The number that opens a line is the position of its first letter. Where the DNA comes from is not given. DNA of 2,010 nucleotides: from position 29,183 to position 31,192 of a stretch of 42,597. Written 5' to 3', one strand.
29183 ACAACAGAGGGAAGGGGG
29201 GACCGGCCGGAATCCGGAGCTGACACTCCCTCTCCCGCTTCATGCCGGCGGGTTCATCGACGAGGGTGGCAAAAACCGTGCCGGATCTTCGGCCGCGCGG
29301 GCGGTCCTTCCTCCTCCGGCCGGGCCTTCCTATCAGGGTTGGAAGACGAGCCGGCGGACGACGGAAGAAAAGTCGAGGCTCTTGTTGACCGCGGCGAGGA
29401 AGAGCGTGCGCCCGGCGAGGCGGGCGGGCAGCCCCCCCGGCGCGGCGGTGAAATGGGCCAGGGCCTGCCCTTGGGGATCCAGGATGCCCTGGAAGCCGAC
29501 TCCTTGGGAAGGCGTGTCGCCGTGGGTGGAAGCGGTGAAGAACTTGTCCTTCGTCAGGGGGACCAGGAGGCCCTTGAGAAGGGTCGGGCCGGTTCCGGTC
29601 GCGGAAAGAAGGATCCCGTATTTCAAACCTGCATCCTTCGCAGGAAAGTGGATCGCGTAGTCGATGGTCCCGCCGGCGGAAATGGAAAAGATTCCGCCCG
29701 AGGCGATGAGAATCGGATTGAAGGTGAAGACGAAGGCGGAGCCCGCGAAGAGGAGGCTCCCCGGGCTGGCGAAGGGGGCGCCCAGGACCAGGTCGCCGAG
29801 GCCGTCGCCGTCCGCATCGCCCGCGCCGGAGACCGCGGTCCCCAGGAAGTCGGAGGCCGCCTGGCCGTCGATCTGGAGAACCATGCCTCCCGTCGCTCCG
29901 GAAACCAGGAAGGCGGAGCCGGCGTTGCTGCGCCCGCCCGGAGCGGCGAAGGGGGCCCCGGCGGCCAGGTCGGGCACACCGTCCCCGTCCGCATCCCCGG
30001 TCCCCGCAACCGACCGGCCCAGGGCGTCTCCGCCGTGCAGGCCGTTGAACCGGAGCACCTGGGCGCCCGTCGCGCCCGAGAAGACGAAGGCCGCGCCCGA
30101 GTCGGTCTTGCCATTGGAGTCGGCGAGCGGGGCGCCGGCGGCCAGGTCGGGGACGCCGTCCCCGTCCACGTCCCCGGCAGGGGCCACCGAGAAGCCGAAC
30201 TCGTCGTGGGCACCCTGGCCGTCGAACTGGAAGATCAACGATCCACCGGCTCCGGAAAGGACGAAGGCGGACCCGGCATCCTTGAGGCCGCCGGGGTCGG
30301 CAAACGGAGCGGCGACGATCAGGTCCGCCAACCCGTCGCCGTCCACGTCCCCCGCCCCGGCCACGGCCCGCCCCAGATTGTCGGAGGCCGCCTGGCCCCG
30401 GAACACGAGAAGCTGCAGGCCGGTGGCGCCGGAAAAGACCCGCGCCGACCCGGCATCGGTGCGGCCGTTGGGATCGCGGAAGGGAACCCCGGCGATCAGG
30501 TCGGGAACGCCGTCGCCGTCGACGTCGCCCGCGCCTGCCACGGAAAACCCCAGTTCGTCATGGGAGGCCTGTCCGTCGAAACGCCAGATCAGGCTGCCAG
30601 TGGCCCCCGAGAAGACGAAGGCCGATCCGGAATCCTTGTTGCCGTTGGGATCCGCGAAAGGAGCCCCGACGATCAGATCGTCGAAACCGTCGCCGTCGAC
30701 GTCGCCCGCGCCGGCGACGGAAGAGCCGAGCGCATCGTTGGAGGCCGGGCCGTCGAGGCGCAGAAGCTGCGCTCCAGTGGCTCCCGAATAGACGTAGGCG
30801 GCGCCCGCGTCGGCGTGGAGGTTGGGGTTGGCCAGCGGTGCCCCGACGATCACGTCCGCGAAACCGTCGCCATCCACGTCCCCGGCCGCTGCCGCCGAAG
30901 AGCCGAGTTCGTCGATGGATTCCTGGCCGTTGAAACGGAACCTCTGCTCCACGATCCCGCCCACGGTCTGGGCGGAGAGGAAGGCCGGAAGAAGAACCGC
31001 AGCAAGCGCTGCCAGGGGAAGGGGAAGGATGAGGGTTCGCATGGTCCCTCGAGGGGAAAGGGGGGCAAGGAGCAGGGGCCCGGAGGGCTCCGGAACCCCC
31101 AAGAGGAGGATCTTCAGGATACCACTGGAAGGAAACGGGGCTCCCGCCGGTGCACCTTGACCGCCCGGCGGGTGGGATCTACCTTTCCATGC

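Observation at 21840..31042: Five tandem, same-strand paralogs encoding secreted integrin-alpha-like FG-GAP beta-propellers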

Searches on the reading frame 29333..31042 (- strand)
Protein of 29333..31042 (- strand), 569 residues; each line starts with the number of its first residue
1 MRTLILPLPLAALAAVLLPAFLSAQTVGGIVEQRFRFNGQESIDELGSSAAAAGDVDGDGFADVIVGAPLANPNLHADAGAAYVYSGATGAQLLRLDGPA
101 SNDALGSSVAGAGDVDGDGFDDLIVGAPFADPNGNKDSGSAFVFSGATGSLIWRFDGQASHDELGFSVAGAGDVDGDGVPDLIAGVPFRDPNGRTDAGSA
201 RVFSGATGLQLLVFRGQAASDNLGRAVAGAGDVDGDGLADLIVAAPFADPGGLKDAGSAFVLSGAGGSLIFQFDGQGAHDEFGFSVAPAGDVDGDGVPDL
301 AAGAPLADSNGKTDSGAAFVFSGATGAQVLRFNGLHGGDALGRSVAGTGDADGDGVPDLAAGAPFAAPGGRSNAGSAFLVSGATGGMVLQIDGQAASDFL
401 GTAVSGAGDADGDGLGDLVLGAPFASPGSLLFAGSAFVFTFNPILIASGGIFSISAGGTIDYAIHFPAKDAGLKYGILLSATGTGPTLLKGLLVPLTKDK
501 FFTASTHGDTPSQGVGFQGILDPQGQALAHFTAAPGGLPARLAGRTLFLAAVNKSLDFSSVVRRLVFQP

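Call 4: search_protein_families(library=pfam, proteins=[window:29333-31042:-], max_evalue=0.01)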
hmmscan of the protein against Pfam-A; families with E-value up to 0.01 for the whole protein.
window:29333-31042:- (569 aa): 4 families
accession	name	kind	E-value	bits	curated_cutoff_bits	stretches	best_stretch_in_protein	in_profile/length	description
PF01839.29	FG-GAP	-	3.1e-55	183.7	22.1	7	106-144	2-37/37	FG-GAP repeat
PF13517.12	FG-GAP_3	-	4e-16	59.8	26.9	3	114-183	1-60/61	FG-GAP-like repeat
PF14312.12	FG-GAP_2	-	1.3e-09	38.5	23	2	277-321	13-49/49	FG-GAP repeat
PF23727.1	Beta-prop_FAM234A_B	-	0.00023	20.3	26.4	0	286-329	130-167/467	FAM234A/B beta-propeller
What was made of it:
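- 29333..31042 (-): P5, 569 aa: signal peptide (residues 1-24, cleavage inferred at A|Q), 7 FG-GAP blades, C-terminal Ig-like module. FG-GAP x7, E 3e-55 (call 4).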

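Call 5: search_protein_families(library=ncbifam, proteins=[window:29333-31042:-], max_evalue=0.01)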
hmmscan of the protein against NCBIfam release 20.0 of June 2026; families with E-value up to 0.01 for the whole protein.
window:29333-31042:- (569 aa): 0 families

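Call 27: search_solved_structures(query=A3, max_evalue=0.001)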
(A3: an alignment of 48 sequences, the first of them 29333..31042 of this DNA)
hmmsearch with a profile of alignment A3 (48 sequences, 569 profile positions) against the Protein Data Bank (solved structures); distinct sequences matched with E-value up to 0.001: 62 (the best 60 are shown).
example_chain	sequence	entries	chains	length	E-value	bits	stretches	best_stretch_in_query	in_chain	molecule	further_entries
5nem_A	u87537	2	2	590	3e-29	104.6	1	144-375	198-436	Integrin alpha-V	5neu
5ner_A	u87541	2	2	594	3e-29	104.6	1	144-375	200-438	Integrin alpha-V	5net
4um9_A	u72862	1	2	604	3.2e-29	104.5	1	144-375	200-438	Integrin alpha-V heavy chain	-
9cz7_A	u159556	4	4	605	3.2e-29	104.5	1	144-375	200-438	Integrin alpha-V heavy chain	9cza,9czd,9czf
8ij5_E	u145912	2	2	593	3.5e-29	104.4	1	144-375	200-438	Integrin alpha-V heavy chain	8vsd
8w30_A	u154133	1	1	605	3.7e-29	104.3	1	144-375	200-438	Integrin alpha-V heavy chain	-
4um8_A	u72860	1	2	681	4.2e-29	104.1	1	144-375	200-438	INTEGRIN ALPHA-V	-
6mk0_A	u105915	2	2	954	9.8e-29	102.9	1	144-375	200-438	Integrin alpha-V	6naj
6avq_A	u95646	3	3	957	9.9e-29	102.9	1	144-375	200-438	Integrin alpha-V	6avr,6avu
1jv2_A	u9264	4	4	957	9.9e-29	102.9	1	144-375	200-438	INTEGRIN, ALPHA V | INTEGRIN ALPHA V | Integrin alpha-V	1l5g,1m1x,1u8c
4g1m_A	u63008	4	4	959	9.9e-29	102.9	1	144-375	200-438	Integrin alpha-V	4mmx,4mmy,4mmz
4o02_A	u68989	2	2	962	1e-28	102.9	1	144-375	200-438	Integrin alpha-V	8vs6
6djp_A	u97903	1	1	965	1e-28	102.9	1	144-375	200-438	Integrin alpha-v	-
3ije_A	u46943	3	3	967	1e-28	102.9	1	144-375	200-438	Integrin alpha-V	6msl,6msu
4g1e_A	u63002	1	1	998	1.1e-28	102.8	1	144-375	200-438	Integrin alpha-V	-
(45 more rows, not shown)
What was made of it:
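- A sequence profile hits integrin alpha-V at E 3e-29 (call 27).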

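Call 31: predict_structure(alignment_id=A3)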
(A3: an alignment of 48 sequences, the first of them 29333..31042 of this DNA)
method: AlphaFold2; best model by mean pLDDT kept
length: 569 residues; sequences in the alignment: 48
mean_pLDDT: 91.9   pTM: 0.87
mean pLDDT of the five models: 91.9, 91.3, 91.2, 91.0, 89.9
residues with pLDDT >= 90: 460; 70-90: 80; 50-70: 3; < 50: 26
segments of 3 or more residues with pLDDT < 50: 1-9, 11-27
pLDDT, mean of each block of 10 residues (from residue 1): 46 41 47 93 97 97 98 95 97 97 98 97 99 97 98 97 98 97 98 97 98 97 98 97 98 98 96 97 98 94 96 97 97 95 96 88 96 96 83 95 96 92 96 97 86 92 89 94 81 87 93 93 93 91 91 86 88
secondary structure, 60 per line:
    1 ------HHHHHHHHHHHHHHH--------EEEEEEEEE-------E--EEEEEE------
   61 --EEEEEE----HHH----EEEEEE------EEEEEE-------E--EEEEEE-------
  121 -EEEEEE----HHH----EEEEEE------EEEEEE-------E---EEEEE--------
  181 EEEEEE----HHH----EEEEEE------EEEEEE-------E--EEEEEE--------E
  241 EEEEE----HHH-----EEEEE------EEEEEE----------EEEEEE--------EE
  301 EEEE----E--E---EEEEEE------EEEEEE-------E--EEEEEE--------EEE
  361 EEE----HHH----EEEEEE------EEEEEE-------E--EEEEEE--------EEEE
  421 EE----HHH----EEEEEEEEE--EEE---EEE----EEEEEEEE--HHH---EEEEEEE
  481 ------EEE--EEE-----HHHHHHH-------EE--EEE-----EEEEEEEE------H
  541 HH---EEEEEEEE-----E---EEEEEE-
elements in order: H7-21 E30-38 E49-54 E63-68 E80-85 E92-97 E108-113 E122-127 E139-144 E151-156 E168-172 E181-186 E198-203 E210-215 E226-231 E240-245 E258-262 E269-274 E285-290 E299-304 E316-321 E328-333 E344-349 E358-363 E375-380 E387-392 E403-408 E417-422 E434-442 E445-447 E451-453 E458-465 E474-480 E487-489 E492-494 H500-506 E518-520 E526-533 E546-553 E563-568
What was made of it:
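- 29333..31042 (-): AF2 pLDDT 91.9, pTM 0.87 (call 31).
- On FG-GAP / integrin-alpha-type beta-propeller (Pfam PF01839; ECOD integrin-like): The AF2 model has 7x4 strands plus an N-terminal closing strand, pLDDT 91.9 and pTM 0.87 (call 31).
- Fold: the AF2 model has pLDDT 91.9 and pTM 0.87, with 7x4 strands, an N-terminal closing strand and a C-terminal sandwich (call 31).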

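Call 35: fold_search(model_id=the predicted structure, library=pdb)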
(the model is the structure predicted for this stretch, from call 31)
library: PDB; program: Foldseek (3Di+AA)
matches with E <= 10: 1663; with E <= 0.001: 184
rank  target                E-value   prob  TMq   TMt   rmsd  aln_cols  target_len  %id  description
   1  7nwl_A                5.2e-26  1.00  0.57  0.55  11.5       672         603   17  Cryo-EM structure of human integrin alpha5beta1 (open form) in complex with fibronectin and TS2/16 Fv-clasp (released 2021-06-02)
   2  9p96_A                8.9e-26  1.00  0.57  0.55   9.8       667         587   16  CryoEM structure of the apo integrin alpha4beta7 (released 2025-09-24)
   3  4um8_C                9.5e-26  1.00  0.59  0.57  11.0       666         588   17  Crystal structure of alpha V beta 6 (released 2014-11-12)
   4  4o02_A                9.5e-26  1.00  0.57  0.37  10.9       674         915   17  AlphaVBeta3 integrin in complex with monoclonal antibody FAB fragment. (released 2014-04-02)
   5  8xel_A                1.2e-25  1.00  0.59  0.57  11.2       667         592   18  Cryo-EM structure of integrin ITGAV/ITGB3 complex, conformation 3 (released 2024-12-25)
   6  8xek_A                1.8e-25  1.00  0.59  0.57  10.8       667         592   17  Cryo-EM structure of integrin ITGAV/ITGB3 complex, conformation 2 (released 2024-12-18)
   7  6om1_G                2.0e-25  1.00  0.59  0.57  11.5       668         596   17  Crystal structure of an atypical integrin (released 2019-12-11)
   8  8xei_A                2.0e-25  1.00  0.58  0.37  11.1       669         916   17  Cryo-EM structure of integrin ITGAV/ITGB3 complex, conformation 1 (released 2024-12-18)
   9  6djp_A                2.3e-25  1.00  0.60  0.58  10.4       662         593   17  Integrin alpha-v beta-8 in complex with the Fabs 8B8 and 68 (released 2018-07-25)
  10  8w30_A                6.4e-25  1.00  0.58  0.57  11.2       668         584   16  Crystal structure of alpha-V beta-1 integrin headpiece in complex with TR01225179 (released 2025-01-01)
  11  6om1_A                6.4e-25  1.00  0.59  0.57  11.1       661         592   17  Crystal structure of an atypical integrin (released 2019-12-11)
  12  6om2_A                7.2e-25  1.00  0.58  0.56  10.7       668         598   17  Crystal structure of atypical integrin alphaV beta8 with proTGF-beta1 ligand peptide (released 2019-12-11)
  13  8xfg_A                8.9e-25  1.00  0.59  0.46  10.9       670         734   17  Cryo-EM structure of integrin ITGAV, ITGB3 and CYCLO (RGDFK) complex, conformation 1 (released 2024-12-18)
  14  4g1m_A                1.1e-24  1.00  0.60  0.38  10.9       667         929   17  Re-refinement of alpha V beta 3 structure (released 2012-12-12)
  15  3fcs_A                1.4e-24  1.00  0.58  0.37  10.6       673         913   18  Structure of complete ectodomain of integrin aIIBb3 (released 2009-01-20)
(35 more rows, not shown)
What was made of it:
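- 29333..31042 (-): Foldseek hits integrin alpha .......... at E~1e-25 (call 35).
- On FG-GAP / integrin-alpha-type beta-propeller (Pfam PF01839; ECOD integrin-like): Foldseek probability is 1.0 to integrin alpha propellers (call 35).
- Closest known: Metazoan integrin alpha headpiece. Same: It is the best structural and sequence match for the propeller (calls 27, 35).
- The top 50 Foldseek PDB hits are all integrin alpha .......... (E~1e-25, TM 0.57-0.60; call 35). All 50 listed Foldseek matches and the 60 listed of 62 PDB sequence matches are integrin alpha (calls 27, 35).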

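Call 53: find_encoding_contigs(protein=window:29333-31042:-, flank=2000, max_places=3)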
Protein window:29333-31042:- (569 aa): no gene with exactly this product is on record in the collection.

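Call 75: search_protein_families(library=padloc, proteins=[window:29333-31042:-], max_evalue=0.001)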
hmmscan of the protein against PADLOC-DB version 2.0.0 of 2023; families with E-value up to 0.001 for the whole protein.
window:29333-31042:- (569 aa): 0 families
